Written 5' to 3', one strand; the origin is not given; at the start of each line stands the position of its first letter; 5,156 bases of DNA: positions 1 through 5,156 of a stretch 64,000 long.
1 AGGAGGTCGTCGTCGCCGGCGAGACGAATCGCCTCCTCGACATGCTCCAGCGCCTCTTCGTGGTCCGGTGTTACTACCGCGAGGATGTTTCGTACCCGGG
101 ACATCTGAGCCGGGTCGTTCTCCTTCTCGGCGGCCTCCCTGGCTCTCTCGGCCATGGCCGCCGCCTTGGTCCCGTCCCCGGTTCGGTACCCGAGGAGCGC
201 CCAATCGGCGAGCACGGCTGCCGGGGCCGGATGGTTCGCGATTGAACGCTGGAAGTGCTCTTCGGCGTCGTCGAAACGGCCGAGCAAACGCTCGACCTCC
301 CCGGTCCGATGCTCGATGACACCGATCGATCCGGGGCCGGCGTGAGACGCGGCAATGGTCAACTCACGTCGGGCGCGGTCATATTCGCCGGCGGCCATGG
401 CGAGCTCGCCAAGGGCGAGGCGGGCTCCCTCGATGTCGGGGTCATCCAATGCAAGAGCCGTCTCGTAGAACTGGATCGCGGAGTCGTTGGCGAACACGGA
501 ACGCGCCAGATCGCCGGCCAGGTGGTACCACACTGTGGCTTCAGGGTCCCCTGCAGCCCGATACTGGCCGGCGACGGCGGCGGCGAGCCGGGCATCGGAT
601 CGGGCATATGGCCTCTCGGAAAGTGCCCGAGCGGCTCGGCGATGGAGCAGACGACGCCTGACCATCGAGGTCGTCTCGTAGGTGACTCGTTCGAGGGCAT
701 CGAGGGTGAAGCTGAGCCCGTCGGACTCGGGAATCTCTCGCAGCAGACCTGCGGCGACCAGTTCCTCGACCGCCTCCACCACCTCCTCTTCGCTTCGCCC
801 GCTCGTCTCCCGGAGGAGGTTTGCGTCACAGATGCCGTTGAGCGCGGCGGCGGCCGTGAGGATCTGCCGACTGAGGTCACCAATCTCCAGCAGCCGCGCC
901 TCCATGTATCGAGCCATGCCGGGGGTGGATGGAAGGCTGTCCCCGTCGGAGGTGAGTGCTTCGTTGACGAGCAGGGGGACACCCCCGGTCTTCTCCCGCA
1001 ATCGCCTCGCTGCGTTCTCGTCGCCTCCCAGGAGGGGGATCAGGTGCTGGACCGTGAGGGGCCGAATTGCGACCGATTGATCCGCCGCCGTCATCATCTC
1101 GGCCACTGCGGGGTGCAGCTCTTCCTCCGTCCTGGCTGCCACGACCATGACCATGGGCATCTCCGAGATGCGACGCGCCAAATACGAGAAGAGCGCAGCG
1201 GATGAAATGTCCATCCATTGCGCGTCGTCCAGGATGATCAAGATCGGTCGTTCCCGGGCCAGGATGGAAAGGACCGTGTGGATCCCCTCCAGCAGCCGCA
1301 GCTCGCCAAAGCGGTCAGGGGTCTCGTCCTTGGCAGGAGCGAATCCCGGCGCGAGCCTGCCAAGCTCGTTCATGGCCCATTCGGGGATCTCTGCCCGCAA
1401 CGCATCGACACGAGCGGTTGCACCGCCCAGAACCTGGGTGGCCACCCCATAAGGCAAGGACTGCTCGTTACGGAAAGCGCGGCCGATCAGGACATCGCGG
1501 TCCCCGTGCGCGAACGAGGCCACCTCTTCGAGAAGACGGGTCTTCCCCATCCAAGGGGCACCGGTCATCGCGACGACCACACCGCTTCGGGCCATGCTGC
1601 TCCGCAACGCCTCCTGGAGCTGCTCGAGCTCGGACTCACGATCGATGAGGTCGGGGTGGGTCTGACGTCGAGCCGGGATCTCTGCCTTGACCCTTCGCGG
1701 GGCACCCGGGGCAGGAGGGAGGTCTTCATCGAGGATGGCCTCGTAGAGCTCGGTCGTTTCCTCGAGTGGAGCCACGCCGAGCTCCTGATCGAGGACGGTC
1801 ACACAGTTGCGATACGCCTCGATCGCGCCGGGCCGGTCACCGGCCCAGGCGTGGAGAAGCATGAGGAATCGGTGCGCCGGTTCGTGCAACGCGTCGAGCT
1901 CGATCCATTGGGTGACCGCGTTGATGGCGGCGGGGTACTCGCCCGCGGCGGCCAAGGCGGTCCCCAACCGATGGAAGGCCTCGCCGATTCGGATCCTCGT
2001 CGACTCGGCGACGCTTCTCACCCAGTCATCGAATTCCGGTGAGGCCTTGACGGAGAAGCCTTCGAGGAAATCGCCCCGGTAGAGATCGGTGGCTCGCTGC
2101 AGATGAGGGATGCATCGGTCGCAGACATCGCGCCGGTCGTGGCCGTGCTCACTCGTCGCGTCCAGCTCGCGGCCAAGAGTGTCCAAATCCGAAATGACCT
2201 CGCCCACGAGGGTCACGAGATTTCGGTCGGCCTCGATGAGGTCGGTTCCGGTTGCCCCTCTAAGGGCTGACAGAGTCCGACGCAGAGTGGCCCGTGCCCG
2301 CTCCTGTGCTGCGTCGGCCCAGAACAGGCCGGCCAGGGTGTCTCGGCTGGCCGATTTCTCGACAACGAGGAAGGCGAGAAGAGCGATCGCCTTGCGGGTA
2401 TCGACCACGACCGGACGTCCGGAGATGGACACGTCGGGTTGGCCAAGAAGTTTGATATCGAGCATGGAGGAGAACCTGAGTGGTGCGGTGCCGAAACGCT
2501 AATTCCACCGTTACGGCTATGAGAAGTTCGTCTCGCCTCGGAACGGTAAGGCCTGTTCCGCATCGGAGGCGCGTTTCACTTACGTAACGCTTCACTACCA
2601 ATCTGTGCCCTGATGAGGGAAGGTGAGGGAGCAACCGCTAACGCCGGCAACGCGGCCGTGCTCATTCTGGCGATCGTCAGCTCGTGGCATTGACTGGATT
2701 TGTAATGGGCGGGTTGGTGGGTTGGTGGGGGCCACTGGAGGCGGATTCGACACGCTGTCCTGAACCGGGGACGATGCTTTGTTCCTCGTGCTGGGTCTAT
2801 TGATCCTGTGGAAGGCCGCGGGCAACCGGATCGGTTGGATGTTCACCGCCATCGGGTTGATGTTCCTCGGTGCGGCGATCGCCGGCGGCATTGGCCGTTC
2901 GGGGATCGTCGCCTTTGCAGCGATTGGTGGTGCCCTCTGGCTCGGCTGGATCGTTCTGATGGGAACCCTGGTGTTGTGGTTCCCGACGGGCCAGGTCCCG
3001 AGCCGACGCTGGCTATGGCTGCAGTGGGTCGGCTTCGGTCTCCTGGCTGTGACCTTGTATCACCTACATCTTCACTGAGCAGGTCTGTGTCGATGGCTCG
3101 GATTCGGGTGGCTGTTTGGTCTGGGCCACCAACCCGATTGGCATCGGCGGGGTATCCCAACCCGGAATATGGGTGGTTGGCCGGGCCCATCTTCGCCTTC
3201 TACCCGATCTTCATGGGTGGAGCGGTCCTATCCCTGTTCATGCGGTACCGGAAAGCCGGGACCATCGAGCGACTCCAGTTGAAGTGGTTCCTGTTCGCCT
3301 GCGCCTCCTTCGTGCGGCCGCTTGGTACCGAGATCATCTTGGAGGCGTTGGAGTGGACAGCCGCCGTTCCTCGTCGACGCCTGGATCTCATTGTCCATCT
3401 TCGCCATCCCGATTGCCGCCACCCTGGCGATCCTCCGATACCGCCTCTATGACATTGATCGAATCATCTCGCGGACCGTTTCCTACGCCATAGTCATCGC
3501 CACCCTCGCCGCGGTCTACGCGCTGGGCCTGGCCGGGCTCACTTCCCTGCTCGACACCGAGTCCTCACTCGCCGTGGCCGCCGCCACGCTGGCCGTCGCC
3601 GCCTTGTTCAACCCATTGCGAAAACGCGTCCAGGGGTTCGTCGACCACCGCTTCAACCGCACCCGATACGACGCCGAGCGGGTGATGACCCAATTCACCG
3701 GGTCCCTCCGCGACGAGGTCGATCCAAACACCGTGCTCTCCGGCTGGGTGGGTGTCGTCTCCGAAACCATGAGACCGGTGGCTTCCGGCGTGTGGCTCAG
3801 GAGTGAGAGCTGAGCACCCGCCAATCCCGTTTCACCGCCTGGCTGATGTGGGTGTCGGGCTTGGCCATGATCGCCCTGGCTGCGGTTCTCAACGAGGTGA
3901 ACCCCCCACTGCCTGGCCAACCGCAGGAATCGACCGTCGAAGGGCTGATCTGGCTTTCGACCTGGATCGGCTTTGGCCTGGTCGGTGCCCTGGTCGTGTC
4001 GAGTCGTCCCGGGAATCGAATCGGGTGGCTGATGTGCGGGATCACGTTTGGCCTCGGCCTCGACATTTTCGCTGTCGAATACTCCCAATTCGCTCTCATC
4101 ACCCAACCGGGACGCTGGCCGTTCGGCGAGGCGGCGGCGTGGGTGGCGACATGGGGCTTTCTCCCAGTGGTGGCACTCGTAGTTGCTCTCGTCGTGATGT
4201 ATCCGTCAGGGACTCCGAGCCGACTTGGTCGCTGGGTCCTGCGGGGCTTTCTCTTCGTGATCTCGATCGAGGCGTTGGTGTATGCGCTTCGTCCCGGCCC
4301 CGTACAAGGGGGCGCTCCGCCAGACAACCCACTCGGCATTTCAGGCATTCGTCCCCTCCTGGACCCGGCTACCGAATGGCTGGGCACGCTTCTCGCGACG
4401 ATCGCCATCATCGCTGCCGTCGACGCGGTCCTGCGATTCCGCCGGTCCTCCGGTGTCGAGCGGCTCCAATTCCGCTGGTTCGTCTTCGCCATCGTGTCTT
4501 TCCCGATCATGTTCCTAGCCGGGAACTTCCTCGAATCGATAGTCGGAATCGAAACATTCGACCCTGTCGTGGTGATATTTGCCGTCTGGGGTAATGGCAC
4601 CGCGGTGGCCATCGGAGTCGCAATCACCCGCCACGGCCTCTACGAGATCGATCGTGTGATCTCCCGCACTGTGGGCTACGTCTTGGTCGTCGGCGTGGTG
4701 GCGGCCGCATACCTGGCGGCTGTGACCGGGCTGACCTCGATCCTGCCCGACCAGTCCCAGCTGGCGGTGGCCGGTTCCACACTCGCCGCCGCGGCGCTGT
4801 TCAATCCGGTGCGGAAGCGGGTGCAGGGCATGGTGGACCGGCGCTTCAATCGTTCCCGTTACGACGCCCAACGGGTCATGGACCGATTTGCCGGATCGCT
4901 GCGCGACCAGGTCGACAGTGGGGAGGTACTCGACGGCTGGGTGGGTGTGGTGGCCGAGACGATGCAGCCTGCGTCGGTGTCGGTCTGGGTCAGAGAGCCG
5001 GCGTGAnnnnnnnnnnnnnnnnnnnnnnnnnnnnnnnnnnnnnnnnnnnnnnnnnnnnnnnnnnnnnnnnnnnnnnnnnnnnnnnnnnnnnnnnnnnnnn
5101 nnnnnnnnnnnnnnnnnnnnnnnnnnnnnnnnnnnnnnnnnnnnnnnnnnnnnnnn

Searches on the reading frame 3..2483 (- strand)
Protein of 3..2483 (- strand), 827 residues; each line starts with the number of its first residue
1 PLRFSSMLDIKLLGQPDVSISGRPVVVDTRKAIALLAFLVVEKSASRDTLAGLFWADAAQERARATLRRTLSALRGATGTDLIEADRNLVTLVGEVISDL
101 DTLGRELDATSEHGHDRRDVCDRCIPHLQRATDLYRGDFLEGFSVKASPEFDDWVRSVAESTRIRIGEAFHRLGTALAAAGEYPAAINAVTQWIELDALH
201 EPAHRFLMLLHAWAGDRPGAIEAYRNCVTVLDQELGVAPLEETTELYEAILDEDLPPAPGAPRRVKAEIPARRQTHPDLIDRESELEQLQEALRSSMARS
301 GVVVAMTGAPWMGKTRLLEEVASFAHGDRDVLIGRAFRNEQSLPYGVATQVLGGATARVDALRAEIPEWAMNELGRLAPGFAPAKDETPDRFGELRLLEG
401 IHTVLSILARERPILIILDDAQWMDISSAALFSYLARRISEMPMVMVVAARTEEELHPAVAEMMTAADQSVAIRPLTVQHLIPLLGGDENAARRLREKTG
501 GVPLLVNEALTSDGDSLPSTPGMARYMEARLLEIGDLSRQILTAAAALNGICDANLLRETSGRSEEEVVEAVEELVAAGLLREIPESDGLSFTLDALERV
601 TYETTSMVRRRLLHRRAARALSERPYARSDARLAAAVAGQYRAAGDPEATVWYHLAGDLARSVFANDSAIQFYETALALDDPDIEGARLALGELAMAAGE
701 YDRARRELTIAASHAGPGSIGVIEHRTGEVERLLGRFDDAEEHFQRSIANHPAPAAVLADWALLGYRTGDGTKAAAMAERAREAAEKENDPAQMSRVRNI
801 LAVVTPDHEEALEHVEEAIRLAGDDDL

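Call 85: search_protein_families(library=pfam, proteins=[window:3-2483:-], max_evalue=0.001)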
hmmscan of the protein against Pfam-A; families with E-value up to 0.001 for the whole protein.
window:3-2483:- (827 aa): 10 families
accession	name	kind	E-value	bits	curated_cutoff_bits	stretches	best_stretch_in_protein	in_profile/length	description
PF13191.12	AAA_16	-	9.3e-19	69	32.6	1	281-445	4-165/167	AAA ATPase domain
PF03704.23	BTAD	-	9.3e-19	68.7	22.1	1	117-251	18-146/146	Bacterial transcriptional activator domain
PF07719.23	TPR_2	-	2.3e-10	40.2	27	0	727-752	7-32/34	Tetratricopeptide repeat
PF00515.34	TPR_1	-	1.9e-09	37.4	27.8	0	730-752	10-32/34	Tetratricopeptide repeat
PF13424.12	TPR_12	-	9.1e-09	35.8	30.1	1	688-750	6-74/77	Tetratricopeptide repeat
PF13428.12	TPR_14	-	1.4e-05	25.8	23.5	0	728-762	8-42/44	Tetratricopeptide repeat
PF14559.12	TPR_19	-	0.00012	22.8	25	1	667-709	8-49/68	Tetratricopeptide repeat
PF13181.12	TPR_8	-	0.00013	22.3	25.7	0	653-680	4-31/34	Tetratricopeptide repeat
PF13401.12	AAA_22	-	0.00015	22.5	27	1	304-442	8-114/130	AAA domain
PF13174.12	TPR_6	-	0.00062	20.7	26.3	0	726-752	5-31/33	Tetratricopeptide repeat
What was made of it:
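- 3..2483 (-): Divergently oriented BTAD-AAA_16-TPR regulator, cut by the window edge. The same kind of gene lies next to the arrays in relatives. Pfam (call 85).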

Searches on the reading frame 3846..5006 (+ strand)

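Call 3: search_protein_families(library=pfam, proteins=[window:3846-5006:+], max_evalue=0.1)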
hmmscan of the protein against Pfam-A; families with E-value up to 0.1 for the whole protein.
window:3846-5006:+ (386 aa): 1 family
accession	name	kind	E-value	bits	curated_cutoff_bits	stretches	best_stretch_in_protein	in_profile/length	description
PF20560.3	MotA_N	-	0.025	15.3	27.3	1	276-348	2-77/91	Motility protein A N-terminal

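Call 4: search_protein_families(library=ncbifam, proteins=[window:3846-5006:+], max_evalue=0.1)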
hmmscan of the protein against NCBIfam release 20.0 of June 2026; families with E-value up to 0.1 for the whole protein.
window:3846-5006:+ (386 aa): 0 families

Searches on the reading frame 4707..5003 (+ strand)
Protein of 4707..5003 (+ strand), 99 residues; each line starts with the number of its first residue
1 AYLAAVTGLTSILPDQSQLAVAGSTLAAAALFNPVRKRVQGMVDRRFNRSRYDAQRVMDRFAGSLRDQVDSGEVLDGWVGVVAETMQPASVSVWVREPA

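Call 22: search_protein_representatives(alignment_id=A1)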
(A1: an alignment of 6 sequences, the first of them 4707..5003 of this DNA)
Query: 6 sequences, 99 profile positions. Proteins with E-value up to 0.001 (for the whole library): 11514; up to 1e-10: 8582; up to 1e-30: 115. The best 150 are listed.
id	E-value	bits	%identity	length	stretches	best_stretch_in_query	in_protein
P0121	6.6e-47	173.9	-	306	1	1-98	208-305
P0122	1.2e-46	173.2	-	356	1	1-97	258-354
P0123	6.1e-46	170.9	-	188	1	1-98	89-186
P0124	1.8e-45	169.3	-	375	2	1-96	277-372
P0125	2.0e-45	169.2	-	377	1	1-97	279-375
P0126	3.8e-45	168.3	-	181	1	2-97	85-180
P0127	5.2e-45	167.9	-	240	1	1-97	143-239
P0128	1.1e-44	166.8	-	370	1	1-97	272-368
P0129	2.2e-44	165.9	-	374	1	1-98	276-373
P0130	4.7e-43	161.6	-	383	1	1-98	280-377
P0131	1.2e-41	157.1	-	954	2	16-97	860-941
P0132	1.9e-41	156.5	-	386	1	2-97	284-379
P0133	3.0e-41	155.8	-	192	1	1-97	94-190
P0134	3.9e-41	155.4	-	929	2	5-95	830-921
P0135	4.1e-41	155.4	-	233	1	1-97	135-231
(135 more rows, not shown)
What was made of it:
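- The module family is enormous (11,514 clusters, call 22).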

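Call 26: find_related_loci(query=A1, collection=genome_contigs, flank=8000)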
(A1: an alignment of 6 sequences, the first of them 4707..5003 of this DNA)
Query A1 (99 aa) in genome_contigs; peptide patterns used: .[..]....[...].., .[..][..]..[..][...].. (x = any residue, [..] = any of these).
514 stretches matched a pattern; 484 encode a relative of the query (tblastn E <= 1e-3); the best 80 are kept; 67 distinct loci.
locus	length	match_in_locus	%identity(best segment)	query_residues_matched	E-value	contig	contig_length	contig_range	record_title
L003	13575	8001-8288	94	4-99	5e-55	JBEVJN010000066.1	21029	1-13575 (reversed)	MAG: Acidimicrobiia bacterium isolate T4R1BO.metabat2.227 T4R1BO.metabat2.227_k133_26161583, whole genome shotgun sequen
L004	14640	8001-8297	83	1-99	1e-50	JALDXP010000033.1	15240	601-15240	MAG: Actinomycetota bacterium isolate MCT-CON-03 NODE_482_length_15240_cov_9.523411, whole genome shotgun sequence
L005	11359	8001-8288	81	2-97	1e-48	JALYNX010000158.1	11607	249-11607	MAG: Actinomycetota bacterium isolate DRA bin11 SD1704_k127_937869, whole genome shotgun sequence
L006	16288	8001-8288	78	1-96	1e-47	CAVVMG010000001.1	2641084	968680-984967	MAG: uncultured Acidobacteriota bacterium isolate MFD09267.bin.1.92 genome assembly, contig: contig_11550, whole genome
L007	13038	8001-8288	78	1-96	4e-47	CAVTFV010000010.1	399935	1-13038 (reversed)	MAG: uncultured Acidobacteriota bacterium isolate MFD09267.bin.1.163 genome assembly, contig: contig_53401, whole genome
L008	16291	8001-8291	74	2-98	4e-46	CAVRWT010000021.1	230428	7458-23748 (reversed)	MAG: uncultured Acidobacteriota bacterium isolate MFD02242.bin.2.214 genome assembly, contig: contig_7003, whole genome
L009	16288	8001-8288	78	2-97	2e-46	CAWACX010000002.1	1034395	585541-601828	MAG: uncultured Acidobacteriota bacterium isolate MFD00962.bin.2.113 genome assembly, contig: contig_14096, whole genome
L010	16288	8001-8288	75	2-97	1e-46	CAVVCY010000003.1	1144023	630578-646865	MAG: uncultured Acidobacteriota bacterium isolate MFD02242.bin.2.132 genome assembly, contig: contig_4678, whole genome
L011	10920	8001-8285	79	2-96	5e-46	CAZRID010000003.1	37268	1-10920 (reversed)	MAG TPA_asm: uncultured Acidimicrobiaceae bacterium isolate SRP136066_co1_206 genome assembly, contig: NODE_833_length_3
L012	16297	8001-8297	74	1-99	1e-45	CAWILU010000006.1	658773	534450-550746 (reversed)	MAG: uncultured Acidobacteriota bacterium isolate MFD05176.bin.2.204 genome assembly, contig: contig_79095, whole genome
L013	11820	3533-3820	73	2-97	2e-44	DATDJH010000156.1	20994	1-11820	MAG TPA_asm: Acidimicrobiia bacterium isolate SMAG_U325 k141_186654, whole genome shotgun sequence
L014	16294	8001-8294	73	2-99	8e-44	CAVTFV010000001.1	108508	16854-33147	MAG: uncultured Acidobacteriota bacterium isolate MFD09267.bin.1.163 genome assembly, contig: contig_110130, whole genom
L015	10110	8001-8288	76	2-97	8e-44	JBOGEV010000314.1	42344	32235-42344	MAG: Acidimicrobiia bacterium isolate M3-S_maxbin2.bin.341 k127_2955669, whole genome shotgun sequence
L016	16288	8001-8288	79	2-97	2e-43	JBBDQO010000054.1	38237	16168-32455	MAG: Acidimicrobiia bacterium isolate LejiaC_64_14 Lejia_C_2492_length_38237_cov_7, whole genome shotgun sequence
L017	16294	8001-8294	72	2-99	3e-43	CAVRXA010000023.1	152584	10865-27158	MAG: uncultured Acidobacteriota bacterium isolate MFD06229.bin.2.134 genome assembly, contig: contig_6914, whole genome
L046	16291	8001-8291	62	2-98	9e-37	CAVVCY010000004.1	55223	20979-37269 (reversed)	MAG: uncultured Acidobacteriota bacterium isolate MFD02242.bin.2.132 genome assembly, contig: contig_49071, whole genome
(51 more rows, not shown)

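Call 39: search_protein_families(library=pfam, proteins=[L046:5520-6725:+, L046:7029-8300:+], max_evalue=1)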
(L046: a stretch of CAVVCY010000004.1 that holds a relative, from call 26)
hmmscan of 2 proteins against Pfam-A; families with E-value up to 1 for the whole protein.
L046:5520-6725:+ (402 aa): 4 families
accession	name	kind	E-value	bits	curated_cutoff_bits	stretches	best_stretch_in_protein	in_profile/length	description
PF07228.17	SpoIIE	-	6.4e-47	160.4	25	1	214-400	1-191/192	Stage II sporulation protein E (SpoIIE)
PF13185.12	GAF_2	-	7e-06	26.7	28.6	1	96-148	85-136/136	GAF domain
PF13492.12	GAF_3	-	4.2e-05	24.4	27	1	75-148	54-128/129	GAF domain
PF01590.32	GAF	-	0.00021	22.3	22.4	1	74-146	57-132/133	GAF domain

L046:7029-8300:+ (424 aa): 3 families
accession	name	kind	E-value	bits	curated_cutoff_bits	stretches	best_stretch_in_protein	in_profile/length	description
PF13858.11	DUF4199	-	0.014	16.2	32.3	1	252-343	8-99/165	Protein of unknown function (DUF4199)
PF13787.11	HXXEE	-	0.066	14.4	25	1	11-100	24-111/114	Protein of unknown function with HXXEE motif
PF13373.11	Dsc3_C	-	0.48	11.1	25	0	310-336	92-118/145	DSC E3 ubiquitin ligase complex subunit 3, C-terminal domain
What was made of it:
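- On GAF domain (Pfam PF01590 / PF13185 / PF13492): In the natural fusion L046 the models still start at positions 54-57 (call 39).
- In the natural fusion the GAF models start at profile positions 54-57, after the module (call 39).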

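Call 42: search_solved_structures(query=L046:5520-6020:+, max_evalue=10, show_alignments=4)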
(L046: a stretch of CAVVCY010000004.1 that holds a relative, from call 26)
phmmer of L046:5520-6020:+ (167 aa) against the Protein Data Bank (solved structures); distinct sequences matched with E-value up to 10: 1.
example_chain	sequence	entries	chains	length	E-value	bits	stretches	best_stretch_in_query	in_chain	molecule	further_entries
5w10_A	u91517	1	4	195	0.54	13.6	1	100-149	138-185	cGMP-specific phosphodiesterase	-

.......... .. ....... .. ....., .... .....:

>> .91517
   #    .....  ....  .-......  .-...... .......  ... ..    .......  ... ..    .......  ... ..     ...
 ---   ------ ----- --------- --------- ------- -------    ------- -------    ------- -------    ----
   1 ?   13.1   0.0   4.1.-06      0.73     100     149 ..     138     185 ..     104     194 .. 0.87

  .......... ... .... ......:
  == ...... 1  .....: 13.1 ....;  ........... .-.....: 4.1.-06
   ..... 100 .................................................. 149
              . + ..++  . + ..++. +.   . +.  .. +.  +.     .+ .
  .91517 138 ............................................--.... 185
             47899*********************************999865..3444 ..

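Call 87: search_protein_families(library=pfam, proteins=[L046:3228-4445:+, L046:8706-9404:+, L046:9508-10641:+, L046:11094-11678:+, L046:11827-12399:+, L046:12243-14774:+, L046:14778-15245:+, L046:15249-15998:+, L046:1663-2409:+, L046:2413-2973:+], max_evalue=0.001)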
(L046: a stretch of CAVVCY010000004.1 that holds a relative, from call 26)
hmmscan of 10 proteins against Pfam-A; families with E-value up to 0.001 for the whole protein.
L046:3228-4445:+ (406 aa): 0 families

L046:8706-9404:+ (233 aa): 0 families

L046:9508-10641:+ (378 aa): 1 family
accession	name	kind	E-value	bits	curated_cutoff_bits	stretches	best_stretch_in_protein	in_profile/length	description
PF01844.29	HNH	-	1.3e-08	35.3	21.4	1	311-341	9-38/47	HNH endonuclease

L046:11094-11678:+ (195 aa): 4 families
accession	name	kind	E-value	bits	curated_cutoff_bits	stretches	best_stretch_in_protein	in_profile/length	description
PF00578.27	AhpC-TSA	-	5.6e-09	36.4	26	1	44-166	1-122/124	AhpC/TSA family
PF08534.16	Redoxin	-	5.6e-06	26.6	26.6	1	44-115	2-74/148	Redoxin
PF13098.12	Thioredoxin_2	-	0.00088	20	27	0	67-179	3-101/104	Thioredoxin-like domain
PF13905.12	Thioredoxin_8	-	0.00097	19.9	27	0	69-161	1-90/94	Thioredoxin-like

L046:11827-12399:+ (191 aa): 3 families
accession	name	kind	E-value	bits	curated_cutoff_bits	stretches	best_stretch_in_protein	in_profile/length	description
PF01799.25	Fer2_2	-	9.2e-35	119.1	30.3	1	97-170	1-75/75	[2Fe-2S] binding domain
PF00111.32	Fer2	-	2.2e-08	34.4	21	1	30-83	2-55/77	2Fe-2S iron-sulfur cluster binding domain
PF13085.11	Fer2_3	-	4.3e-06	27.1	27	1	61-102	50-90/107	2Fe-2S iron-sulfur cluster binding domain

L046:12243-14774:+ (844 aa): 3 families
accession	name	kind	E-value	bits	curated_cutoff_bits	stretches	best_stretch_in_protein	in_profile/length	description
PF20256.3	MoCoBD_2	-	1.7e-84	284.1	27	1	483-777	2-283/283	Molybdopterin cofactor-binding domain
PF02738.23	MoCoBD_1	-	1.1e-65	221.6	27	1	227-455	17-244/244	Molybdopterin cofactor-binding domain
PF01315.27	Ald_Xan_dh_C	-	2.3e-29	102.4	31.3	1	75-183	2-110/110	Aldehyde oxidase and xanthine dehydrogenase, a/b hammerhead domain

L046:14778-15245:+ (156 aa): 0 families

L046:15249-15998:+ (250 aa): 0 families

L046:1663-2409:+ (249 aa): 0 families

L046:2413-2973:+ (187 aa): 0 families

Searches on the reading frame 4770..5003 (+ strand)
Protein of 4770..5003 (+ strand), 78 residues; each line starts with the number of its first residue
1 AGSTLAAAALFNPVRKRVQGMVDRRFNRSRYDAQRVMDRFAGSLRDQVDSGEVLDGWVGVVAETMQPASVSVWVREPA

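Call 41: search_solved_structures(query=A2, max_evalue=10, show_alignments=4)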
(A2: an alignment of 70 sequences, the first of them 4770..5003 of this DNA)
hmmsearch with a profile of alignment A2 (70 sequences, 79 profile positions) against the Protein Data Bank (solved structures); distinct sequences matched with E-value up to 10: 1.
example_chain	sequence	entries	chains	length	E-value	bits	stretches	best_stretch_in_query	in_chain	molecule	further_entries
8fjg_A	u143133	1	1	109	0.34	14.3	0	19-48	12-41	H12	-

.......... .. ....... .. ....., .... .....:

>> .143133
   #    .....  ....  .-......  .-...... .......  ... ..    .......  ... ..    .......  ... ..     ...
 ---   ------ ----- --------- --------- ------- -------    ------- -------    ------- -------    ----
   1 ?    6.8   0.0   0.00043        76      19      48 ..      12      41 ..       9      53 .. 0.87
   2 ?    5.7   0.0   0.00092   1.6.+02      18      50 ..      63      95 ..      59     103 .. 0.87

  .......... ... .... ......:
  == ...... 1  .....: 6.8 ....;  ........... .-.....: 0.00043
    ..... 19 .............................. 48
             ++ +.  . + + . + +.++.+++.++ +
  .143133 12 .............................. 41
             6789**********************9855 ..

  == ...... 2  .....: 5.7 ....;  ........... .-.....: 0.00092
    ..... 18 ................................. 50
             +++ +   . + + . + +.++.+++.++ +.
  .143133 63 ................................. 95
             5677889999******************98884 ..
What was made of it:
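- Tried and rejected: A 70-sequence module profile and the natural fusion gave nothing meaningful for the module (calls 41, 42).
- A 70-sequence module profile has no meaningful PDB sequence match (call 41).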
